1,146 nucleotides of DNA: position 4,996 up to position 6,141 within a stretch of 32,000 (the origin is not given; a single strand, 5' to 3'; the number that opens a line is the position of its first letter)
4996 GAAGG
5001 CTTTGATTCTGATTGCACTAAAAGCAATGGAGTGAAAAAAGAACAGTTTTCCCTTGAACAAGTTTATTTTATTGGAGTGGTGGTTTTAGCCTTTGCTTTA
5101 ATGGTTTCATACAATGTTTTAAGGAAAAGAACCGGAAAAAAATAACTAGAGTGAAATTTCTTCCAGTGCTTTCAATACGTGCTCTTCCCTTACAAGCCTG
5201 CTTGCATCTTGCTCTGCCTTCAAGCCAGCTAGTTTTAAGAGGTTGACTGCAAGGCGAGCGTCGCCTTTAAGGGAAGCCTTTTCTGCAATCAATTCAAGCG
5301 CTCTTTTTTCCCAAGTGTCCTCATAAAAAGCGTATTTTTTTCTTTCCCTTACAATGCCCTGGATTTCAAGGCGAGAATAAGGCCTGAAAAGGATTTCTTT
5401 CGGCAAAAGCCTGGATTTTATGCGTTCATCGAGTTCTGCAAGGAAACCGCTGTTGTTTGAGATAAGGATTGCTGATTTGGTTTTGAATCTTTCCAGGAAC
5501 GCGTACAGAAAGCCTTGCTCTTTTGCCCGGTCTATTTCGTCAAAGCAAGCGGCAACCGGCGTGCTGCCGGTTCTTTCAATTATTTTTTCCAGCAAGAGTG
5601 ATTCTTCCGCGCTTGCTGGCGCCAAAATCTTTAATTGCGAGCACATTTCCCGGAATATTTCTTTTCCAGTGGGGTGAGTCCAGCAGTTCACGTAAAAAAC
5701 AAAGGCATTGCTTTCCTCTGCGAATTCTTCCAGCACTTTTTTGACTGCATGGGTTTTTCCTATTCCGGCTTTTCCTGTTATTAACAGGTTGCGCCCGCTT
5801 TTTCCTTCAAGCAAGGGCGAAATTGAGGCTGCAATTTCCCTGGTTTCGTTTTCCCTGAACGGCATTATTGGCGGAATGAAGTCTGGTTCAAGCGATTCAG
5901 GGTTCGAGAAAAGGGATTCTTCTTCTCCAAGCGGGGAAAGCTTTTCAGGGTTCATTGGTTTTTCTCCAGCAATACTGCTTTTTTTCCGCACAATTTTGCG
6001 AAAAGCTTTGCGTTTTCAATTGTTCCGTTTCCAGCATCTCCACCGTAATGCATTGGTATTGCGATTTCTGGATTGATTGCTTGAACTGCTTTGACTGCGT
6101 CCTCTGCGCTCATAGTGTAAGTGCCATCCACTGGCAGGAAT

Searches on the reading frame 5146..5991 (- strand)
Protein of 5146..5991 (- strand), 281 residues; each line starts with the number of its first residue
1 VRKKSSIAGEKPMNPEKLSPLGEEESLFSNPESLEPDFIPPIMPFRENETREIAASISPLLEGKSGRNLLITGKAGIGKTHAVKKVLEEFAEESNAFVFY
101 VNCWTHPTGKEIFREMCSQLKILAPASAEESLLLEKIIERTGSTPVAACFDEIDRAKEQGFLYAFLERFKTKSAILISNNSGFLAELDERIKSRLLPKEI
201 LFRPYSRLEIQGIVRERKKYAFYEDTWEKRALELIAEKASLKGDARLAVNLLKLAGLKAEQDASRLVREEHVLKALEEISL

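Call 10: search_protein_families(library=pfam, proteins=[window:5146-5991:-], max_evalue=0.01)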
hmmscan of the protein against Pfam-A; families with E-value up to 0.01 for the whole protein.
window:5146-5991:- (281 aa): 15 families
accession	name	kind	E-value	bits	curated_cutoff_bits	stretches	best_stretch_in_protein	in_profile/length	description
PF22703.2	Cdc6_lid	-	4.3e-16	59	27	1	213-276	3-67/68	Cdc6 AAA+ ATPase-type lid domain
PF13401.12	AAA_22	-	6.3e-11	43.1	27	1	66-167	5-106/130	AAA domain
PF13191.12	AAA_16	-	5.2e-10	40.5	32.6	1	44-159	3-147/167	AAA ATPase domain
PF05729.18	NACHT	-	3.8e-06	27.3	26.7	1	69-139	3-78/167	NACHT domain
PF07693.20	KAP_NTPase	-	2.3e-05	24.3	20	1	66-134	20-92/293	KAP family P-loop domain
PF24883.2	NPHP3_N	-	0.00016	22.4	24.8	1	65-129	21-88/164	Nephrocystin 3, N-terminal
PF05673.19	DUF815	-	0.00052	19.7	23.8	1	48-94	35-81/249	Protein of unknown function (DUF815)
PF25199.1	nSTAND_NTPase5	-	0.00071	19.9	34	1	51-115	26-89/145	Novel STAND NTPase 5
PF01637.24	ATPase_2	-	0.00073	19.8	33.2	1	56-106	10-60/225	ATPase domain predominantly from Archaea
PF13173.12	AAA_14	-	0.0013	19.2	27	1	67-196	3-116/129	AAA domain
PF03266.21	NTPase_1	-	0.0028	18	23.9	1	68-93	1-26/168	NTPase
PF25201.1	nSTAND6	-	0.0029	18.1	27.7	1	67-121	19-72/148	Novel STAND NTPase 6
PF07728.20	AAA_5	-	0.0034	17.8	22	1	68-158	1-80/139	AAA domain (dynein-related subfamily)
PF13245.12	AAA_19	-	0.0042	17.7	25.1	1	67-113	12-58/134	AAA domain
PF12775.13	AAA_7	-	0.0087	16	25.8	0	64-98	31-65/181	P-loop containing dynein motor region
